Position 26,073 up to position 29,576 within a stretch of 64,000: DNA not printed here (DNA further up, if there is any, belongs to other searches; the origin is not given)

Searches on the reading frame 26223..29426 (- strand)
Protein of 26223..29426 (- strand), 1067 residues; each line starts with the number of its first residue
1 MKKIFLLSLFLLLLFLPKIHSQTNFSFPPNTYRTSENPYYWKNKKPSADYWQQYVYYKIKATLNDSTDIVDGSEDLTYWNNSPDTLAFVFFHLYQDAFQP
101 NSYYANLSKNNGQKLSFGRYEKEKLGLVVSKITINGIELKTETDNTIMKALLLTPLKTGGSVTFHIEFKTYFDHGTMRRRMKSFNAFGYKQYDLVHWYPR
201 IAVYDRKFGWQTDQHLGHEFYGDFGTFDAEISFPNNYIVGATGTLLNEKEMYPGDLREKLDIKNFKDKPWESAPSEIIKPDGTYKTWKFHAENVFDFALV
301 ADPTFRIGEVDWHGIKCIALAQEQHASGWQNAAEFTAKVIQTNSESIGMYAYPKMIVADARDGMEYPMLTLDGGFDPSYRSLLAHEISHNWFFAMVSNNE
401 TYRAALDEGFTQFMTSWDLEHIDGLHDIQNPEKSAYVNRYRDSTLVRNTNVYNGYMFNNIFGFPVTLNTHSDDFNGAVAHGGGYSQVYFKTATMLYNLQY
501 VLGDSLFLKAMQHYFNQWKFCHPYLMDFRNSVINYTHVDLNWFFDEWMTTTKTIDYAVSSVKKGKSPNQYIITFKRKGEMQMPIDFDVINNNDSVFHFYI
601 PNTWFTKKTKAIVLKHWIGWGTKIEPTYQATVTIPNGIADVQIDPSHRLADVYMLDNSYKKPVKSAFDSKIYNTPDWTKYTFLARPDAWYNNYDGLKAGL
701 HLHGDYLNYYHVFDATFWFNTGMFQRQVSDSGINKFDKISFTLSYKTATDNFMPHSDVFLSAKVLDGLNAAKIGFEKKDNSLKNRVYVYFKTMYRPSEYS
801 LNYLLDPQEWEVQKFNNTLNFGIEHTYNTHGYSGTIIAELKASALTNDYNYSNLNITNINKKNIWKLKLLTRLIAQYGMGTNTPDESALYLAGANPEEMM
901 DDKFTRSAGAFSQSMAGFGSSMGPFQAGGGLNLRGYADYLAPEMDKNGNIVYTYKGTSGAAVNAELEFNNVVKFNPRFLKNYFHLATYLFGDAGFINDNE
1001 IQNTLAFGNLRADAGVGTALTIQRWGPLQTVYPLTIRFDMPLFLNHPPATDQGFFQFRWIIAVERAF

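Call 10: search_protein_families(library=pfam, proteins=[window:26223-29426:-])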
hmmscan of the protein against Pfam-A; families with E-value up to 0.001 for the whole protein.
window:26223-29426:- (1067 aa): 1 family
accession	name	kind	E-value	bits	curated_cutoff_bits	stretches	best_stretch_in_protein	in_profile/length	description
PF01433.26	Peptidase_M1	-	1.3e-11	45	27.7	1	381-547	69-218/218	Peptidase family M1 domain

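Call 12: find_encoding_contigs(protein=window:26223-29426:-, flank=10000, max_places=10)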
Protein window:26223-29426:- (1067 aa): no gene with exactly this product is on record in the collection.

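Call 24: find_homologous_proteins(query=window:26223-29426:-, max_evalue=1e-50)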
Query window:26223-29426:- (1067 aa): 3006 proteins with E <= 1e-50 among 8000 candidates; the best 120 are listed.
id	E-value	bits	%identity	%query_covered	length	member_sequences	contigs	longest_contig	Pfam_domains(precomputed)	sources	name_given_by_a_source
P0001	0.0e+0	2516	100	100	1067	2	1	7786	PF01433.27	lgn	-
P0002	0.0e+0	1546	63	99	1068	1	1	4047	PF01433.27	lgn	-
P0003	0.0e+0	1537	63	99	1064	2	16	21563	PF01433.27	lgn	-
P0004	0.0e+0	1523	61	100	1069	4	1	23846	PF01433.27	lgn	-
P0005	0.0e+0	1516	63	98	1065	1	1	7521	PF01433.27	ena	-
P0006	0.0e+0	1512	63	98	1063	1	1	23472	PF01433.27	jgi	jgi:hypothetical protein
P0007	0.0e+0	1512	62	100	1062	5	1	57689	PF01433.27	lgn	-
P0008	0.0e+0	1509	61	99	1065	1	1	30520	PF01433.27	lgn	-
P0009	0.0e+0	1508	61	100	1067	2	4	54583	PF01433.27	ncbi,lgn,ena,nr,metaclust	ncbi:MAG: hypothetical protein A3F72_18465 [Bacteroidetes bacterium RIFCSPLOWO2_12_FULL_35_15]|nr:MA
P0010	0.0e+0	1507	61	100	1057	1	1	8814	PF01433.27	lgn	-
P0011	0.0e+0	1507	61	99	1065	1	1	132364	PF01433.27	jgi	jgi:hypothetical protein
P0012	0.0e+0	1506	61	97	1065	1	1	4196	PF01433.27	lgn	-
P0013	0.0e+0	1505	62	98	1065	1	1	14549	PF01433.27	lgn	-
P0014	0.0e+0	1500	61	100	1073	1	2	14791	PF01433.27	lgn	-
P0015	0.0e+0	1498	61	100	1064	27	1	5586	PF01433.27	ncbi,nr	ncbi:MAG: M1 family metallopeptidase [Bacteroidetes bacterium]|nr:M1 family metallopeptidase [Bacter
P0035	0.0e+0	1478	61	98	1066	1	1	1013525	PF01433.27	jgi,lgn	jgi:aminopeptidase N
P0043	0.0e+0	1474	60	99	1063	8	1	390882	PF01433.27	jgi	jgi:hypothetical protein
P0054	0.0e+0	1467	59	100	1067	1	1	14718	PF01433.27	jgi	jgi:hypothetical protein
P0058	0.0e+0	1463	61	98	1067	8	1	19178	PF01433.27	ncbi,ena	-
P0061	0.0e+0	1462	60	100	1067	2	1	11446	PF01433.27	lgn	-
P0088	0.0e+0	1429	58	100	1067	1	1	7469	PF01433.27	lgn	-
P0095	0.0e+0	1422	58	100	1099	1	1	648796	PF01433.27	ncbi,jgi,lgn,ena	jgi:aminopeptidase N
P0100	0.0e+0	1417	59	99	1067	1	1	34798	PF01433.27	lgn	-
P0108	0.0e+0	1409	57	100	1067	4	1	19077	PF01433.27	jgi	jgi:hypothetical protein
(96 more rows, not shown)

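Call 25: find_encoding_contigs(protein=P0001, flank=10000, max_places=10)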
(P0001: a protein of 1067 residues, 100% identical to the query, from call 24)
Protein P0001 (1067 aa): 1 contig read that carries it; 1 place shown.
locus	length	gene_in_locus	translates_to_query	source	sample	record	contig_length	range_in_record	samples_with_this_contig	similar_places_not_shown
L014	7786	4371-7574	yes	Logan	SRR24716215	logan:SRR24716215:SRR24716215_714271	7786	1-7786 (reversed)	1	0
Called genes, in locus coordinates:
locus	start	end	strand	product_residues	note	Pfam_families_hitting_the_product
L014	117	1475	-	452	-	-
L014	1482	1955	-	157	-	PF02590:SPOUT_MTase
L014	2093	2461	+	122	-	PF16022:DUF4783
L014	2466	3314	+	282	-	PF02749:QRPTase_N, PF01729:QRPTase_C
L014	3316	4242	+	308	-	PF03631:Virul_fac_BrkB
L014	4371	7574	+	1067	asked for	PF01433:Peptidase_M1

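Call 26: find_encoding_contigs(protein=P0003, flank=6000, max_places=6)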
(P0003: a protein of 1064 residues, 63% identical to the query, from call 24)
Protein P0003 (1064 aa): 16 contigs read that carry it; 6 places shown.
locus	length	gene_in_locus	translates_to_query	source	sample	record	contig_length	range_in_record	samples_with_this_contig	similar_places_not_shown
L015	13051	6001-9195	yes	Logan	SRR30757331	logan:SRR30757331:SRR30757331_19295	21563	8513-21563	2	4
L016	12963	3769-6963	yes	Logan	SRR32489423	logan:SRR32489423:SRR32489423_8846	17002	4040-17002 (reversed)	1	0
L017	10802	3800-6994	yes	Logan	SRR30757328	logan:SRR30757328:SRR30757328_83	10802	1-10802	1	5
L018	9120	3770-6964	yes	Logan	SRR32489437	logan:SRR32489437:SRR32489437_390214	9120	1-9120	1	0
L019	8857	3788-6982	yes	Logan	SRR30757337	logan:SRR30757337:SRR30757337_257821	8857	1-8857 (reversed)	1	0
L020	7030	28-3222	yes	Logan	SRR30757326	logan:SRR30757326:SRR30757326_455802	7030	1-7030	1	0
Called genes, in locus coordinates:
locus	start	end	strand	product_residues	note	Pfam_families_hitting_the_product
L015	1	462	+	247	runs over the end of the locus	PF10988:DUF2807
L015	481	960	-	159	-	-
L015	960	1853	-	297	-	PF00561:Abhydrolase_1, PF12146:Hydrolase_4, PF12697:Abhydrolase_6 (weak), PF02129:Peptidase_S15 (faint)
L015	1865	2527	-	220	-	-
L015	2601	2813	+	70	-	PF16118:DUF4834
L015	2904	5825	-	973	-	PF00675:Peptidase_M16, PF05193:Peptidase_M16_C, PF00675:Peptidase_M16 (weak), PF05193:Peptidase_M16_C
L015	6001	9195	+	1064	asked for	PF01433:Peptidase_M1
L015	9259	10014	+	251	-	PF07719:TPR_2 (faint), PF21033:RMD1-3, PF14559:TPR_19 (faint), PF13431:TPR_17 (faint), PF13414:TPR_11 (weak)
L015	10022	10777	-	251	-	PF13641:Glyco_tranf_2_3 (weak), PF00535:Glycos_transf_2, PF10111:Glyco_tranf_2_2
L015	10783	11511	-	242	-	PF05050:Methyltransf_21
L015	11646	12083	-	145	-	-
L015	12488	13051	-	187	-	?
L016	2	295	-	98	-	?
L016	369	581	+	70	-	PF16118:DUF4834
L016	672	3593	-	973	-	PF00675:Peptidase_M16, PF05193:Peptidase_M16_C, PF00675:Peptidase_M16 (weak), PF05193:Peptidase_M16_C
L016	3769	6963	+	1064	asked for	PF01433:Peptidase_M1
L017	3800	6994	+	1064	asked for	PF01433:Peptidase_M1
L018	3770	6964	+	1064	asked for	PF01433:Peptidase_M1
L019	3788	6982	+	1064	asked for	PF01433:Peptidase_M1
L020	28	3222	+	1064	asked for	PF01433:Peptidase_M1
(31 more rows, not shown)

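Call 85: find_encoding_contigs(protein=P0035, flank=10000, max_places=3)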
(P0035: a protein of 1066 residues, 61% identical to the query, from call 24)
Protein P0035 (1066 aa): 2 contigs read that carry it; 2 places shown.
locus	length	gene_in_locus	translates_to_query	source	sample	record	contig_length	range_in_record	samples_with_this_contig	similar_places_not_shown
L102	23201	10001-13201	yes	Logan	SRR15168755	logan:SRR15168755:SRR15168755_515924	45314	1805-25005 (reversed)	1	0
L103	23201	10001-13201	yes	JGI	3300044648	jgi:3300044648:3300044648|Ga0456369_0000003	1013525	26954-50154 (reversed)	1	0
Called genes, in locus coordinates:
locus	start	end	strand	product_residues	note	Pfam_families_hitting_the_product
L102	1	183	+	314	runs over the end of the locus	PF00535:Glycos_transf_2, PF10111:Glyco_tranf_2_2, PF13641:Glyco_tranf_2_3 (weak)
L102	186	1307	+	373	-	-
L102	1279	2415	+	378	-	PF13477:Glyco_trans_4_2 (weak), PF13579:Glyco_trans_4_4 (weak), PF13439:Glyco_transf_4, PF00534:Glycos_transf_1, PF13692:Glyco_trans_1_4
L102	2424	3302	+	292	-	PF00535:Glycos_transf_2, PF10111:Glyco_tranf_2_2, PF13641:Glyco_tranf_2_3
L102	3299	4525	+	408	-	PF13439:Glyco_transf_4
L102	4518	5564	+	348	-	PF01073:3Beta_HSD, PF01370:Epimerase, PF02719:Polysacc_synt_2, PF04321:RmlD_sub_bind (weak), PF07993:NAD_binding_4 (faint), PF16363:GDP_Man_Dehyd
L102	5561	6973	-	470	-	-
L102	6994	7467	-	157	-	PF02590:SPOUT_MTase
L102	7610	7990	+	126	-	PF16022:DUF4783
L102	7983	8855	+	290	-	PF02749:QRPTase_N, PF01729:QRPTase_C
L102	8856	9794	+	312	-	PF03631:Virul_fac_BrkB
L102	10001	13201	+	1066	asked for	PF01433:Peptidase_M1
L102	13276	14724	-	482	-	PF01943:Polysacc_synt, PF13440:Polysacc_synt_3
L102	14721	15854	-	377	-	PF13477:Glyco_trans_4_2, PF13439:Glyco_transf_4, PF13579:Glyco_trans_4_4 (weak)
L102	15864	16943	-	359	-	PF00571:CBS (faint), PF00483:NTP_transferase, PF12804:NTP_transf_3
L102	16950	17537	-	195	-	PF17836:PglD_N, PF25084:LbH_EIF2B (weak), PF00132:Hexapep (faint)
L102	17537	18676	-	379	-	PF01041:DegT_DnrJ_EryC1, PF01212:Beta_elim_lyase (weak)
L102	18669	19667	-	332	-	PF00106:adh_short, PF01073:3Beta_HSD, PF01370:Epimerase, PF02719:Polysacc_synt_2, PF04321:RmlD_sub_bind, PF07993:NAD_binding_4, PF16363:GDP_Man_Dehyd, PF13460:NAD_binding_10, +1 more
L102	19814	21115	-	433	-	PF13439:Glyco_transf_4, PF13579:Glyco_trans_4_4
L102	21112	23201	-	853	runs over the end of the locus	PF09586:YfhO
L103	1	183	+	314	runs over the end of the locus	PF00535:Glycos_transf_2, PF10111:Glyco_tranf_2_2, PF13641:Glyco_tranf_2_3 (weak)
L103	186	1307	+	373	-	-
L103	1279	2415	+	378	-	PF13477:Glyco_trans_4_2 (weak), PF13579:Glyco_trans_4_4 (weak), PF13439:Glyco_transf_4, PF00534:Glycos_transf_1, PF13692:Glyco_trans_1_4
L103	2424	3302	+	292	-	PF00535:Glycos_transf_2, PF10111:Glyco_tranf_2_2, PF13641:Glyco_tranf_2_3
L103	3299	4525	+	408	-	PF13439:Glyco_transf_4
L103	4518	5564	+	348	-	PF01073:3Beta_HSD, PF01370:Epimerase, PF02719:Polysacc_synt_2, PF04321:RmlD_sub_bind (weak), PF07993:NAD_binding_4 (faint), PF16363:GDP_Man_Dehyd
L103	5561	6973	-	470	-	-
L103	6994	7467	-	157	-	PF02590:SPOUT_MTase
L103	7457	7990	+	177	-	PF16022:DUF4783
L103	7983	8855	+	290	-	PF02749:QRPTase_N, PF01729:QRPTase_C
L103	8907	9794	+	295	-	PF03631:Virul_fac_BrkB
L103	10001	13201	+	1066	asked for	PF01433:Peptidase_M1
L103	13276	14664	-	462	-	PF01943:Polysacc_synt, PF13440:Polysacc_synt_3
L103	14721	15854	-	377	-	PF13477:Glyco_trans_4_2, PF13439:Glyco_transf_4, PF13579:Glyco_trans_4_4 (weak)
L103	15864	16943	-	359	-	PF00571:CBS (faint), PF00483:NTP_transferase, PF12804:NTP_transf_3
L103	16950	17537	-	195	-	PF17836:PglD_N, PF25084:LbH_EIF2B (weak), PF00132:Hexapep (faint)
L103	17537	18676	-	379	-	PF01041:DegT_DnrJ_EryC1, PF01212:Beta_elim_lyase (weak)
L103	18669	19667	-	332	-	PF00106:adh_short, PF01073:3Beta_HSD, PF01370:Epimerase, PF02719:Polysacc_synt_2, PF04321:RmlD_sub_bind, PF07993:NAD_binding_4, PF16363:GDP_Man_Dehyd, PF13460:NAD_binding_10, +1 more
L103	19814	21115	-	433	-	PF13439:Glyco_transf_4, PF13579:Glyco_trans_4_4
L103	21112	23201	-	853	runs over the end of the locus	PF09586:YfhO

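Call 86: find_encoding_contigs(protein=P0095, flank=10000, max_places=3)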
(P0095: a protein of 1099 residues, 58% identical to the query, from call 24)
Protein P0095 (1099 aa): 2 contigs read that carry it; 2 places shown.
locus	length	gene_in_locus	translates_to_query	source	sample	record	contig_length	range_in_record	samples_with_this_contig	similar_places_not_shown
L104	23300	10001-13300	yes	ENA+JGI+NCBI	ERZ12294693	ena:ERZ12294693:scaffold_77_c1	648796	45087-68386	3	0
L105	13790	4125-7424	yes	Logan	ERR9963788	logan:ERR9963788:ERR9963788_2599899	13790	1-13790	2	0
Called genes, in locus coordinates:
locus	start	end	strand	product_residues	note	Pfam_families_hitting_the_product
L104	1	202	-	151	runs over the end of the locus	PF00237:Ribosomal_L22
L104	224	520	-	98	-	PF00203:Ribosomal_S19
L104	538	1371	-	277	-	PF00181:Ribosomal_L2_N, PF03947:Ribosomal_L2_C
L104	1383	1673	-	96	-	PF00276:Ribosomal_L23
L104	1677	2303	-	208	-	PF00573:Ribosomal_L4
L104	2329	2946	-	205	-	PF00297:Ribosomal_L3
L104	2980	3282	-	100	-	PF00338:Ribosomal_S10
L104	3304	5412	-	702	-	PF00009:GTP_EFTU, PF03144:GTP_EFTU_D2, PF22042:EF-G_D2, PF14492:EFG_III, PF16658:RF3_C (weak), PF03764:EFG_IV, PF00679:EFG_C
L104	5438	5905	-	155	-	PF00177:Ribosomal_S7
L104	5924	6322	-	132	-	PF00164:Ribosom_S12_S23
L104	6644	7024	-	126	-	-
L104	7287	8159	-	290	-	PF02900:LigB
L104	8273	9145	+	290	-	PF07719:TPR_2 (faint), PF13181:TPR_8 (faint), PF00515:TPR_1 (faint), PF13432:TPR_16 (faint), PF13371:TPR_9 (faint), PF13414:TPR_11 (faint), PF13431:TPR_17 (faint)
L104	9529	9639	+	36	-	-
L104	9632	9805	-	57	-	-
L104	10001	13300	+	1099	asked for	PF01433:Peptidase_M1 (weak)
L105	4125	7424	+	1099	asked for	PF01433:Peptidase_M1 (weak)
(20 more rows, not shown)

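Call 87: find_encoding_contigs(protein=P0043, flank=10000, max_places=3)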
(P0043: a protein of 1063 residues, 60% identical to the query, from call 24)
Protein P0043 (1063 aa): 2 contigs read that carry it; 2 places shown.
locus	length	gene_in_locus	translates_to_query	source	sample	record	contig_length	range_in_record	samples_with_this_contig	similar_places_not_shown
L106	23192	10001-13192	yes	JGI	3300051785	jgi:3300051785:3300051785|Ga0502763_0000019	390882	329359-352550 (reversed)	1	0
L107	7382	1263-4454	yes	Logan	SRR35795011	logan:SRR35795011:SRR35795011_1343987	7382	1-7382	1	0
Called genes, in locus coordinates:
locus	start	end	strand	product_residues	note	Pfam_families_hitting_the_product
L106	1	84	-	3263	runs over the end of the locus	PF19081:Ig_7 (faint), PF19406:PKD_5, PF18911:PKD_4, PF13585:CHU_C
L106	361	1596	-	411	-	PF07670:Gate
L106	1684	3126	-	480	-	PF07228:SpoIIE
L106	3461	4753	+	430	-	PF03952:Enolase_N, PF00113:Enolase_C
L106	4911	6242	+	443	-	PF00285:Citrate_synt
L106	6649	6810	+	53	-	PF00468:Ribosomal_L34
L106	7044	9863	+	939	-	PF25596:CPSase_L_D1, PF02655:ATP-grasp_3 (faint), PF02786:CPSase_L_D2, PF02787:CPSase_L_D3, PF25596:CPSase_L_D1, PF01071:GARS_A (weak), PF02786:CPSase_L_D2, PF02222:ATP-grasp, +1 more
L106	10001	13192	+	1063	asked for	PF01433:Peptidase_M1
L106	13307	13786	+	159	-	PF09917:DUF2147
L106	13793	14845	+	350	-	PF19783:DUF6268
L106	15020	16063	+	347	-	PF01073:3Beta_HSD (faint), PF01370:Epimerase, PF07993:NAD_binding_4 (weak), PF16363:GDP_Man_Dehyd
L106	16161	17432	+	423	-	PF13439:Glyco_transf_4 (faint), PF00534:Glycos_transf_1, PF13692:Glyco_trans_1_4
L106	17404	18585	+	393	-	-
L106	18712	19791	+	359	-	PF01073:3Beta_HSD, PF01370:Epimerase, PF02719:Polysacc_synt_2 (weak), PF04321:RmlD_sub_bind (weak), PF16363:GDP_Man_Dehyd, PF07993:NAD_binding_4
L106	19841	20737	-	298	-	PF00561:Abhydrolase_1, PF12146:Hydrolase_4, PF12697:Abhydrolase_6 (weak)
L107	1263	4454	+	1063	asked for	PF01433:Peptidase_M1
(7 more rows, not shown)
